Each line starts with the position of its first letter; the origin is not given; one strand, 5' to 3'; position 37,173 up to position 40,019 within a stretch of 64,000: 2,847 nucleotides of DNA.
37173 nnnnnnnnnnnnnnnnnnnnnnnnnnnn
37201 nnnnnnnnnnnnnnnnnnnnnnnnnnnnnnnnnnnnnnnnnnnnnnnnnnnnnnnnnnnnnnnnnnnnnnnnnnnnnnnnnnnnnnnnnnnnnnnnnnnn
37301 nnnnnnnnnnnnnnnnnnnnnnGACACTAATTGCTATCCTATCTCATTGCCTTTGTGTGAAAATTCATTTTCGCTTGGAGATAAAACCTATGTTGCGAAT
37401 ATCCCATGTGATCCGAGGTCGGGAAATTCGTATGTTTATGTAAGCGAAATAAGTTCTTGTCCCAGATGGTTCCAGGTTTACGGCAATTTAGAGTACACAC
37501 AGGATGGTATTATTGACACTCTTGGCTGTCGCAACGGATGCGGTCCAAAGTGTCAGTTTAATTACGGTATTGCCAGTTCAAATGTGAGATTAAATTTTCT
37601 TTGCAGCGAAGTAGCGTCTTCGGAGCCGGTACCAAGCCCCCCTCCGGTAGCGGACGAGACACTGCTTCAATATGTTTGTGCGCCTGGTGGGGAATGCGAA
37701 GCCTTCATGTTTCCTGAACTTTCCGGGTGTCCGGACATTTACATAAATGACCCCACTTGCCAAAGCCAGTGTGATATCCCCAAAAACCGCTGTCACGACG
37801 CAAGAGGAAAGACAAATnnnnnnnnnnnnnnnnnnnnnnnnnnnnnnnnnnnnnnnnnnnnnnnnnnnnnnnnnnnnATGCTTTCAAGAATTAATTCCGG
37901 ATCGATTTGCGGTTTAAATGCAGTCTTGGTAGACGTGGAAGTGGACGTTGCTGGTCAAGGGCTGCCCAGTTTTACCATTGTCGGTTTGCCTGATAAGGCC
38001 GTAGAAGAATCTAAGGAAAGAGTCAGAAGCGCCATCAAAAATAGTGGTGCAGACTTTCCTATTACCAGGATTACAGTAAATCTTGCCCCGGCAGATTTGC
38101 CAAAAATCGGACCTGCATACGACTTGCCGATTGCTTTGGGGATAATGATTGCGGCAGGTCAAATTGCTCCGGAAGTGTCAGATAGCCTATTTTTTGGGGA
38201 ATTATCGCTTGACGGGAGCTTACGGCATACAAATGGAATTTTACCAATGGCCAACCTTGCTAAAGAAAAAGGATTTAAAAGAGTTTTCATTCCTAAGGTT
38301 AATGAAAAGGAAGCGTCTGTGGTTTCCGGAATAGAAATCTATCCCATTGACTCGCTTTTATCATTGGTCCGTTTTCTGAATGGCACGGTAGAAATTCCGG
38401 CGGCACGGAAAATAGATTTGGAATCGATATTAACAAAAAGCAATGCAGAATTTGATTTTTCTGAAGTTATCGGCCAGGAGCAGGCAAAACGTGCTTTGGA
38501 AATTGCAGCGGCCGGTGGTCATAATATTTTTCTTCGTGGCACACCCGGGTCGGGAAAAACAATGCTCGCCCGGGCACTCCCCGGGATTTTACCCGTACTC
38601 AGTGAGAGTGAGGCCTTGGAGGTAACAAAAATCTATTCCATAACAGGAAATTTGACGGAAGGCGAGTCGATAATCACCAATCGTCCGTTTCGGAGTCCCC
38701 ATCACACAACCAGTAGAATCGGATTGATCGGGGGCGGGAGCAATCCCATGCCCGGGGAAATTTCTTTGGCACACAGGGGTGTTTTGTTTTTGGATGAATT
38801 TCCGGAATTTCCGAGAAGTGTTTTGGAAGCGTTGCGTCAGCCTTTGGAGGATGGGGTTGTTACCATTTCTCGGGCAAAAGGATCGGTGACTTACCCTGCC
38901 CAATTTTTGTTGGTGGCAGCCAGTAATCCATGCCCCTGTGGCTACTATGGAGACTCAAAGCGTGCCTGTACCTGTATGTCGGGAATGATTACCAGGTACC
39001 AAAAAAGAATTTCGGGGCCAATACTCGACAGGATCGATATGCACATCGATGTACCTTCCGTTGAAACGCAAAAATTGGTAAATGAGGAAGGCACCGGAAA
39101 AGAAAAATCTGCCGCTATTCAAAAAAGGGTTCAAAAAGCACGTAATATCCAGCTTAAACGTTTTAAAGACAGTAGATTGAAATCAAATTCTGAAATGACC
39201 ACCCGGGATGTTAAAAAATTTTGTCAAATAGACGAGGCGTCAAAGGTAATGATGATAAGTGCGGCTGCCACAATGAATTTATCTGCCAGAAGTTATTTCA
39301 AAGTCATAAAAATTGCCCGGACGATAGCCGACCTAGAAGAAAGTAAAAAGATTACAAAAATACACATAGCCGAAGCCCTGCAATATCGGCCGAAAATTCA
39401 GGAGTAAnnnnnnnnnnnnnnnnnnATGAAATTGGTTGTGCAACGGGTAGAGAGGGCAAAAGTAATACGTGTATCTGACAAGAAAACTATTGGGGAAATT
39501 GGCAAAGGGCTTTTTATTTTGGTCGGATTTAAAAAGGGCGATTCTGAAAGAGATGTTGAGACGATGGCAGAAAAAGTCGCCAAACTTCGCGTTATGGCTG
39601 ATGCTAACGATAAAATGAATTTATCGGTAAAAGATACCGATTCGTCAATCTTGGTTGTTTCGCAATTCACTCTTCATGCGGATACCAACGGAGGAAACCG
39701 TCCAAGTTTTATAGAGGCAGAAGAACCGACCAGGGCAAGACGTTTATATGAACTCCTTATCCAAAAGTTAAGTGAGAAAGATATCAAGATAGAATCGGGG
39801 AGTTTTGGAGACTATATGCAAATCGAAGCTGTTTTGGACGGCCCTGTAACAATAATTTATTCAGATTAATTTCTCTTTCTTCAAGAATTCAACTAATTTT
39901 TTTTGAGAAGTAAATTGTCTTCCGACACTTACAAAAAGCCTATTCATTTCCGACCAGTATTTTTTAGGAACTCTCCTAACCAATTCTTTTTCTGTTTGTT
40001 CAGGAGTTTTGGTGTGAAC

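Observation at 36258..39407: ArsR-glutaredoxin pair, small Gly-zipper membrane protein, Cys-rich type IV pilin and ComM in one co-directional block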

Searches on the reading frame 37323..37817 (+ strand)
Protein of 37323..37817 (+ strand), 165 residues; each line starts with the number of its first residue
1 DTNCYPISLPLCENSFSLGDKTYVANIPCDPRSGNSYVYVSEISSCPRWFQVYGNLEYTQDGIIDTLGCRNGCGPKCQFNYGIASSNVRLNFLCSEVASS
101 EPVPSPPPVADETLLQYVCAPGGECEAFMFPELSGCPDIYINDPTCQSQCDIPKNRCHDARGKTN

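Call 59: search_protein_representatives(protein=window:37323-37817:+)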
Query: 165 residues. Proteins with E-value up to 0.001 (for the whole library): 264; up to 1e-10: 57; up to 1e-30: 8. The best 150 are listed.
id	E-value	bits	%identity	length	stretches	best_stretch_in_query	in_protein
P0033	1.2e-63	230.8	64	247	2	1-108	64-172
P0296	3.0e-53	196.9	54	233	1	2-164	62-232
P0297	1.7e-45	171.6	55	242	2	1-110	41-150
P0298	5.7e-38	147.1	59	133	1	25-163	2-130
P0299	6.9e-36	140.3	50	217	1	3-164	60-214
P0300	4.0e-34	134.5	46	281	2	3-115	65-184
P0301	5.6e-32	127.6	48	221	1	3-165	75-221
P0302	5.0e-31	124.5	42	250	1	1-164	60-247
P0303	1.7e-30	122.7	45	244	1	1-165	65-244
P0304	8.5e-29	117.2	45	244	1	2-164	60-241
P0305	8.3e-27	110.7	47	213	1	2-163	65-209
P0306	1.5e-26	109.9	42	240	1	1-165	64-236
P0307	2.2e-24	102.8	53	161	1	2-91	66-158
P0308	4.0e-24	102.0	40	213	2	1-96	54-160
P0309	1.6e-20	90.2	46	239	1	1-98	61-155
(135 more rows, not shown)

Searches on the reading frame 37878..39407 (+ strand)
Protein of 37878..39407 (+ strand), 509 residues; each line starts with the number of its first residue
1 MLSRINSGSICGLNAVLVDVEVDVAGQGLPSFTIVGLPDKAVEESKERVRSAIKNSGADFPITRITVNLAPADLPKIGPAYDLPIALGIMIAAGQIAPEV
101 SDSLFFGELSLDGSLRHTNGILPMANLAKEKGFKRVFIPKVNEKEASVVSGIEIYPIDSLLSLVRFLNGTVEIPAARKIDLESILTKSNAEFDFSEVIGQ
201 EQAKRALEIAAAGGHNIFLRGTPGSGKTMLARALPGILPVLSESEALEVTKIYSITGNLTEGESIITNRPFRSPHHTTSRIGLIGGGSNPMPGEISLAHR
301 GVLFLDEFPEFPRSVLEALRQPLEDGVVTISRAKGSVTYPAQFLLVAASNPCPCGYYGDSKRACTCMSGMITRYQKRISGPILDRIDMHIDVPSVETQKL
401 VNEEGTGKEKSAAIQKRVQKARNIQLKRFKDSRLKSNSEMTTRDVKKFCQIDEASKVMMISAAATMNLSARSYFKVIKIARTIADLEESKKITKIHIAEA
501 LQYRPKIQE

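Call 3: search_protein_families(library=pfam, proteins=[window:37878-39407:+], max_evalue=0.01)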
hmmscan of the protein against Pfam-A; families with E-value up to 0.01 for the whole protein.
window:37878-39407:+ (509 aa): 10 families
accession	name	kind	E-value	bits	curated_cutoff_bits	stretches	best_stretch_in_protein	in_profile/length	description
PF01078.27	Mg_chelatase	-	1.6e-95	318.8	20.3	1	193-399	1-206/207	Magnesium chelatase, subunit ChlI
PF13541.12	ChlI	-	1.5e-46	157.7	27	1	20-142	1-121/121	Subunit ChlI of Mg-chelatase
PF13335.12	Mg_chelatase_C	-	8.5e-30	103.6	26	1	409-504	2-94/94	Magnesium chelatase, subunit ChlI C-terminal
PF07728.20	AAA_5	-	2.8e-07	31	22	1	216-353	1-125/139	AAA domain (dynein-related subfamily)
PF00158.32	Sigma54_activat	-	1.2e-06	28.8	20.2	0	286-350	80-142/168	Sigma-54 interaction domain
PF00493.29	MCM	-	3.9e-06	26.6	23.3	1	293-363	115-184/224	MCM P-loop domain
PF05496.18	RuvB_N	-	0.0003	21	27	0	194-234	6-53/159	Holliday junction DNA helicase RuvB P-loop domain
PF05362.19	Lon_C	-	0.0026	17.8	21.1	0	48-147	76-177/205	Lon protease (S16) C-terminal proteolytic domain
PF13191.12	AAA_16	-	0.0048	17.9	32.6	0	202-235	11-45/167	AAA ATPase domain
PF00004.35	AAA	-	0.007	17.3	21.2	0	218-238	2-22/131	ATPase family associated with various cellular activities (AAA)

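Call 20: search_protein_families(library=ncbifam, proteins=[window:37878-39407:+], max_evalue=0.01)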
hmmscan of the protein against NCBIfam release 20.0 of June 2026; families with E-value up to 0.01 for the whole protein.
window:37878-39407:+ (509 aa): 16 families
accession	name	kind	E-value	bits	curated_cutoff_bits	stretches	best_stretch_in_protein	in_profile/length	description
TIGR00368.1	TIGR00368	hypoth_equivalog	3e-187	623.1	362.4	1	7-504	3-499/499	YifB family Mg chelatase-like AAA ATPase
NF007365.0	PRK09862.1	equivalog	2.1e-131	439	530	1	5-504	6-492/506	YifB family Mg chelatase-like AAA ATPase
TIGR02902.1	spore_lonB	equivalog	3.3e-15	55.7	723.3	2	176-330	46-206/531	ATP-dependent protease LonB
TIGR00764.1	lon_rel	equivalog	6.2e-14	51.5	516.6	2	196-241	19-64/608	ATP-dependent protease LonB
TIGR02903.1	spore_lon_C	equivalog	7e-12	44.6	678.8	2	193-331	152-297/615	Lon family ATP-dependent protease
TIGR02442.1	Cob-chelat-sub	hypoth_equivalog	2.7e-11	42.7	779.45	2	291-351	119-179/641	putative cobaltochelatase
TIGR02031.1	BchD-ChlD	equivalog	9.3e-09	34.5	499.55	1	202-351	2-143/608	magnesium chelatase ATPase subunit D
TIGR02030.1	BchI-ChlI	equivalog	2.7e-07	30.1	466.95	1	291-351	123-183/337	magnesium chelatase ATPase subunit I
TIGR00416.1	sms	equivalog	2.5e-05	23.2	403.05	1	79-161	371-451/454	DNA repair protein RadA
NF038308.1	RNA_repair_RtcR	equivalog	7.8e-05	21.7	650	0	286-349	265-326/530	RNA repair transcriptional activator RtcR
TIGR02915.1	PEP_resp_reg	equivalog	0.00011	21.2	502.6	1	202-348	150-280/445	PEP-CTERM-box response regulator transcription factor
NF000868.0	PRK00080.1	equivalog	0.00033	19.7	282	0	194-234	24-71/330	Holliday junction branch migration DNA helicase RuvB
NF003451.0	PRK05022.1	equivalog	0.007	15.1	476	0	193-318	188-303/512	nitric oxide reductase transcriptional regulator NorR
TIGR02928.1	TIGR02928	subfamily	0.008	15.1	181.3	0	215-239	41-65/366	orc1/cdc6 family replication initiation protein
TIGR01189.1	ccmA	equivalog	0.0085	15.8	131.6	0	203-241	15-53/198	heme ABC exporter ATP-binding protein CcmA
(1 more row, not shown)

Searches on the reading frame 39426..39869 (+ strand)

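Call 3: search_protein_families(library=pfam, proteins=[window:39426-39869:+], max_evalue=0.01)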
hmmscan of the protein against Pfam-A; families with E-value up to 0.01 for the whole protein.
window:39426-39869:+ (147 aa): 1 family
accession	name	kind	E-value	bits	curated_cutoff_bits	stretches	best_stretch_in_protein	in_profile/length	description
PF02580.21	Tyr_Deacylase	-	1e-50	172.2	25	1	2-145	1-143/144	D-Tyr-tRNA(Tyr) deacylase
